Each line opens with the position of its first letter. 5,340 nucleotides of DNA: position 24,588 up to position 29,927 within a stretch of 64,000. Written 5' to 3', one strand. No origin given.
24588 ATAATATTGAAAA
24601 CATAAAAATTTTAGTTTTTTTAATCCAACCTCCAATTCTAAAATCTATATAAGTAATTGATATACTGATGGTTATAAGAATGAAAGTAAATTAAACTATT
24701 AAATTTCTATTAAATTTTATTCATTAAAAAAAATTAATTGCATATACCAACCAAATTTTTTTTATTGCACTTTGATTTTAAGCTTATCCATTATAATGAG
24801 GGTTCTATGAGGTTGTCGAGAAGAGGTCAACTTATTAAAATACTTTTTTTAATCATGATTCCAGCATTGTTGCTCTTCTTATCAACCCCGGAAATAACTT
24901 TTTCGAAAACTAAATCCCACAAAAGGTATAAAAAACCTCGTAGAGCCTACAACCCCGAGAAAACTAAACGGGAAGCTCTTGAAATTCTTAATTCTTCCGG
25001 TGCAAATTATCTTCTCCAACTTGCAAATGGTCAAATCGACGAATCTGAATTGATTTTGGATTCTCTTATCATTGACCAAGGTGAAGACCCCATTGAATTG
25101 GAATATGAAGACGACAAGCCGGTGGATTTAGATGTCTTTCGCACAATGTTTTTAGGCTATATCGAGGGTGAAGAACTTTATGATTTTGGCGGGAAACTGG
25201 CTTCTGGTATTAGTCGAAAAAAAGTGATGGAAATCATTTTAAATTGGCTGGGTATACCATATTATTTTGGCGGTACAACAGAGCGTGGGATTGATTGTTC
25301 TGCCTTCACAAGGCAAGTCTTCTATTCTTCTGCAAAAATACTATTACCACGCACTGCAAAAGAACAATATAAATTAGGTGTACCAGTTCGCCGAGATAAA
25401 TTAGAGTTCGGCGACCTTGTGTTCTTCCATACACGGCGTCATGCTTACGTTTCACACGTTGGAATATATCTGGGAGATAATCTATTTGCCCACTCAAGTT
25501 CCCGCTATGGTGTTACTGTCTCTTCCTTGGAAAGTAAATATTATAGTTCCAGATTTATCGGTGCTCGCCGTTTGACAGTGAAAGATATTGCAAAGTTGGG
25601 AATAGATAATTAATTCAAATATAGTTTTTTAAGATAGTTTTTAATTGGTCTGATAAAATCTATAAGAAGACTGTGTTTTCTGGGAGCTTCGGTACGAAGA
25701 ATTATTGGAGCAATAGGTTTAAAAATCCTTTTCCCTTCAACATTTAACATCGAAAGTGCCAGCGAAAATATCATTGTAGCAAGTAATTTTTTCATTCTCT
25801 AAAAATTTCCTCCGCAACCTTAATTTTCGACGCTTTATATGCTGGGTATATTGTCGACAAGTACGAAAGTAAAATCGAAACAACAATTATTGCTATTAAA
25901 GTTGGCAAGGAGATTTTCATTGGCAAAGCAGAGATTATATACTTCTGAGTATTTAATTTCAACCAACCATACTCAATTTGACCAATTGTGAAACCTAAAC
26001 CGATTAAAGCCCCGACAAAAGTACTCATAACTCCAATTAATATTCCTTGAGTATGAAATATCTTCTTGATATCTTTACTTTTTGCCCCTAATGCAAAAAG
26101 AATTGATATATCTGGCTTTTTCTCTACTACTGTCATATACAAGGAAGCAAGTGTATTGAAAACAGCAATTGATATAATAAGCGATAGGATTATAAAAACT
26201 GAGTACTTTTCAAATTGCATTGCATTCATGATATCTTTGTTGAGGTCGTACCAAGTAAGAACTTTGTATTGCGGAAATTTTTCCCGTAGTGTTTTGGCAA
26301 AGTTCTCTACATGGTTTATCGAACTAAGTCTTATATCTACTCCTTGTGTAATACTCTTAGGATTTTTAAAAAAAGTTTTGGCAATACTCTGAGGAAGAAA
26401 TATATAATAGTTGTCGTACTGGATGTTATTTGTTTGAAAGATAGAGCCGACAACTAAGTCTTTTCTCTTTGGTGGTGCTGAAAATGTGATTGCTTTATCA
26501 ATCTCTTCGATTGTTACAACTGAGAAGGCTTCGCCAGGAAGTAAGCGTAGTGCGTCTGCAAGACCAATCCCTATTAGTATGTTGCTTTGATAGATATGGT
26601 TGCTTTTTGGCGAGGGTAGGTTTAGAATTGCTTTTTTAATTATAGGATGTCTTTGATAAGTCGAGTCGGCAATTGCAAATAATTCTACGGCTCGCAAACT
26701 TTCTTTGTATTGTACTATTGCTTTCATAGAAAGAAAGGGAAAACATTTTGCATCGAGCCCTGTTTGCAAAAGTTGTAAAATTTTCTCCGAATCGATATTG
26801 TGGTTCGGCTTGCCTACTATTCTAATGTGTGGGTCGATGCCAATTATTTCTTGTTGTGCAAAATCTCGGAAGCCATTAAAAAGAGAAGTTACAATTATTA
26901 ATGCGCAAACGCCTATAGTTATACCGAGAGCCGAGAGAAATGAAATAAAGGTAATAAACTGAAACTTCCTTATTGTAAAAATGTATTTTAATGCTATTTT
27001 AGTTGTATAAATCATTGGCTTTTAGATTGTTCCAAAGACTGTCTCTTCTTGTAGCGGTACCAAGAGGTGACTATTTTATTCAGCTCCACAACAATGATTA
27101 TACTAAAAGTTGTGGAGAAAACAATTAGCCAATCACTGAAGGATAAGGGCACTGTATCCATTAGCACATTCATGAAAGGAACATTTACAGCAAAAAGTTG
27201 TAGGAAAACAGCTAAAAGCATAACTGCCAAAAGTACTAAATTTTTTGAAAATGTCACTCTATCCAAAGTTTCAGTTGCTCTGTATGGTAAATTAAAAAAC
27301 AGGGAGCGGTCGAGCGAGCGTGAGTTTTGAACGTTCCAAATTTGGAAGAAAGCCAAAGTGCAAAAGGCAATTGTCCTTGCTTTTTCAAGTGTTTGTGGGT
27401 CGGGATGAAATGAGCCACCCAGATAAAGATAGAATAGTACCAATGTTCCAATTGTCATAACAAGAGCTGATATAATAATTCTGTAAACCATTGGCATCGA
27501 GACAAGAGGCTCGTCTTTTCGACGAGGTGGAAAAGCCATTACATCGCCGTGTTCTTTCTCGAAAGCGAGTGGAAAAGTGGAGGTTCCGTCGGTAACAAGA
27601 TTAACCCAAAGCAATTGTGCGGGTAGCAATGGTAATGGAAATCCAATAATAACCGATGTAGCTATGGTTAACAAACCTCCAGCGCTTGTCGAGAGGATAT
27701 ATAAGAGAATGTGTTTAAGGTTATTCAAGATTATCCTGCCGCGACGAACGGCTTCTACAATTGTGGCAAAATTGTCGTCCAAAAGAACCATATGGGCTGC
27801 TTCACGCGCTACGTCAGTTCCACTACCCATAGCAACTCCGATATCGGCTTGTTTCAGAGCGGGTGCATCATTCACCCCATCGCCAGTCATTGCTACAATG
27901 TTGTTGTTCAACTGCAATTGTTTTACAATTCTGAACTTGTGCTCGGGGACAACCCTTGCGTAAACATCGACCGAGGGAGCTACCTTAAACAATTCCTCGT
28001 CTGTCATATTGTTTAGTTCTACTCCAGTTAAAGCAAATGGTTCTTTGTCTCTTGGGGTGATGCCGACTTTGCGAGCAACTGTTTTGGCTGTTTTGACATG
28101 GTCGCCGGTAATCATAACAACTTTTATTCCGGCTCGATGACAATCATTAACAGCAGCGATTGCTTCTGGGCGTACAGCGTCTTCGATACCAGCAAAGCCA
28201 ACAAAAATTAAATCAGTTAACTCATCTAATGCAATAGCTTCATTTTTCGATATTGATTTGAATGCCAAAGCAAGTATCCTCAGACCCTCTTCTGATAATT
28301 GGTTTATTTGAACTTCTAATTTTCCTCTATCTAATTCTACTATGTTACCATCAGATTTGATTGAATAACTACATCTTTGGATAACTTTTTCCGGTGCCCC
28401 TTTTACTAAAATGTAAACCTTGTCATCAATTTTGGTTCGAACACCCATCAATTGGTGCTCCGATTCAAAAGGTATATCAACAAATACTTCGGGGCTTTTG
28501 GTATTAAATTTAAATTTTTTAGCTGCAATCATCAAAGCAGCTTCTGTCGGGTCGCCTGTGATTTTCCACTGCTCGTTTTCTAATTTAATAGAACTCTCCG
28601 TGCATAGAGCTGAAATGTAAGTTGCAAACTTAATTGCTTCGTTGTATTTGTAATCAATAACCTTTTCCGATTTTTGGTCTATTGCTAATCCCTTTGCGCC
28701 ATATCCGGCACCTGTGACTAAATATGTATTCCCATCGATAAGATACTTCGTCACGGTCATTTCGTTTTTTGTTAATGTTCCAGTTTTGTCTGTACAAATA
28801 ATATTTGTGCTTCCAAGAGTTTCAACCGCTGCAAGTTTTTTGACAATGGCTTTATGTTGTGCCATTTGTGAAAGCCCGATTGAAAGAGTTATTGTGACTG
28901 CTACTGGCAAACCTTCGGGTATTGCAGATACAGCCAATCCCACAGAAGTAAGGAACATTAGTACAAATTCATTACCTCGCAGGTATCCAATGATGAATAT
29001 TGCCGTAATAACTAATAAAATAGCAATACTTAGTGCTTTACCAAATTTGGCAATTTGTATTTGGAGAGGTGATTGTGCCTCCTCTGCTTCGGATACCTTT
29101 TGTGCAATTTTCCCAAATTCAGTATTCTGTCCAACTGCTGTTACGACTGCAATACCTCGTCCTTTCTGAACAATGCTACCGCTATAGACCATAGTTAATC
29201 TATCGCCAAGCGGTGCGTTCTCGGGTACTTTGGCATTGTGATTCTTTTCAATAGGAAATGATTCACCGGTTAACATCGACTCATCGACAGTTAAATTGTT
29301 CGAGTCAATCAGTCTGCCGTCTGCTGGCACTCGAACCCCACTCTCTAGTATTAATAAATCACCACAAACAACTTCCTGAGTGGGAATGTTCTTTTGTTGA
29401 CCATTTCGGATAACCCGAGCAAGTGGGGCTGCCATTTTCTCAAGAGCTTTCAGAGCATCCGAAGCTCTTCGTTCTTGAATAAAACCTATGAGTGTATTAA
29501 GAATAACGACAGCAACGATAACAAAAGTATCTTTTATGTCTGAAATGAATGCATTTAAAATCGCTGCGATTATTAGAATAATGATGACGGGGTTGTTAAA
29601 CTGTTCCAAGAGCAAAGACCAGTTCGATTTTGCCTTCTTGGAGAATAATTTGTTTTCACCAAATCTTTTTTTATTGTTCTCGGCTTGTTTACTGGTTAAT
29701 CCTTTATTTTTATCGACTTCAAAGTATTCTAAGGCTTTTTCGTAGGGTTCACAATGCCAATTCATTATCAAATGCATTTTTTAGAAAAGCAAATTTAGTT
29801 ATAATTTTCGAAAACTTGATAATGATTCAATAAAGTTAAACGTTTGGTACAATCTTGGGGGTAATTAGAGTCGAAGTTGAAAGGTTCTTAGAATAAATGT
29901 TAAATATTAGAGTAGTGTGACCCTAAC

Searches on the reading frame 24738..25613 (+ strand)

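Call 15: search_protein_families(library=pfam, proteins=[window:24738-25613:+], max_evalue=0.001)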
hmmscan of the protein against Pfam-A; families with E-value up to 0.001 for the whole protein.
window:24738-25613:+ (291 aa): 1 family
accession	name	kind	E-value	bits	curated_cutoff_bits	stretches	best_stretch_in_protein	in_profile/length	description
PF00877.26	NLPC_P60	-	4.2e-28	97.8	23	1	172-278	1-105/105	NlpC/P60 family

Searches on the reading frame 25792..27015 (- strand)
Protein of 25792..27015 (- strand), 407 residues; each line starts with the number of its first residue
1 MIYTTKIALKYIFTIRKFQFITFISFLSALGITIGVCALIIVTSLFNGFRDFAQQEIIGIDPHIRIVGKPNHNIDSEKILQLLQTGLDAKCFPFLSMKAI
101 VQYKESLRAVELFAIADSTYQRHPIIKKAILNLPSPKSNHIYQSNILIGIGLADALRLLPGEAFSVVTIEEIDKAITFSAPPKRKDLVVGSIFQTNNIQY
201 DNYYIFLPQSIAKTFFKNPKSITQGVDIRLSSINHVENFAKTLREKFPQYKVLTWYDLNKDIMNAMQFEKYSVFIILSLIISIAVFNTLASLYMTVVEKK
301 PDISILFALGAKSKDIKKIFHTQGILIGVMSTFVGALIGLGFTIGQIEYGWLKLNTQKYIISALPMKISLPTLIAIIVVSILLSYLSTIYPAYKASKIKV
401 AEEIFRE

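Call 15: search_protein_families(library=pfam, proteins=[window:25792-27015:-], max_evalue=0.001)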
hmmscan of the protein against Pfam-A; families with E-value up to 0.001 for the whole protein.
window:25792-27015:- (407 aa): 2 families
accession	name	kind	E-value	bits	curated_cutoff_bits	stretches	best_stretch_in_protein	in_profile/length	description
PF02687.27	FtsX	-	1.1e-12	48.4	25.5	1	275-399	2-119/120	FtsX-like permease C-terminal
PF12704.14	MacB_PCD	-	6.1e-08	33.6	27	1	25-244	1-205/207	MacB-like periplasmic core domain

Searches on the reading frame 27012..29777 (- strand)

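Call 16: search_protein_families(library=pfam, proteins=[window:27012-29777:-], max_evalue=0.001)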
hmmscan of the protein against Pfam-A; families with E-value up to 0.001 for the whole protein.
window:27012-29777:- (921 aa): 7 families
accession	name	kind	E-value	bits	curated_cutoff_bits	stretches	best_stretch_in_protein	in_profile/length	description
PF00122.25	E1-E2_ATPase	-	1.3e-55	188.1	28.1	1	115-308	2-181/181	E1-E2 ATPase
PF00689.26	Cation_ATPase_C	-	1.2e-44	152.6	27.3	1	714-902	1-174/175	Cation transporting ATPase, C-terminus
PF00690.31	Cation_ATPase_N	-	3.8e-20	71.7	20.4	1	7-74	1-68/69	Cation transporter/ATPase, N-terminus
PF00702.32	Hydrolase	-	9e-19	69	26.4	1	326-645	3-191/191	haloacid dehalogenase-like hydrolase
PF13246.12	Cation_ATPase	-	3.5e-15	56.2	21.7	1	390-471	1-90/91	Cation transport ATPase (P-type)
PF08282.18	Hydrolase_3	-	4.9e-09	36.7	20.9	1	617-675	195-253/255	haloacid dehalogenase-like hydrolase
PF12710.13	HAD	-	0.00092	20.1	27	0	531-642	73-189/189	haloacid dehalogenase-like hydrolase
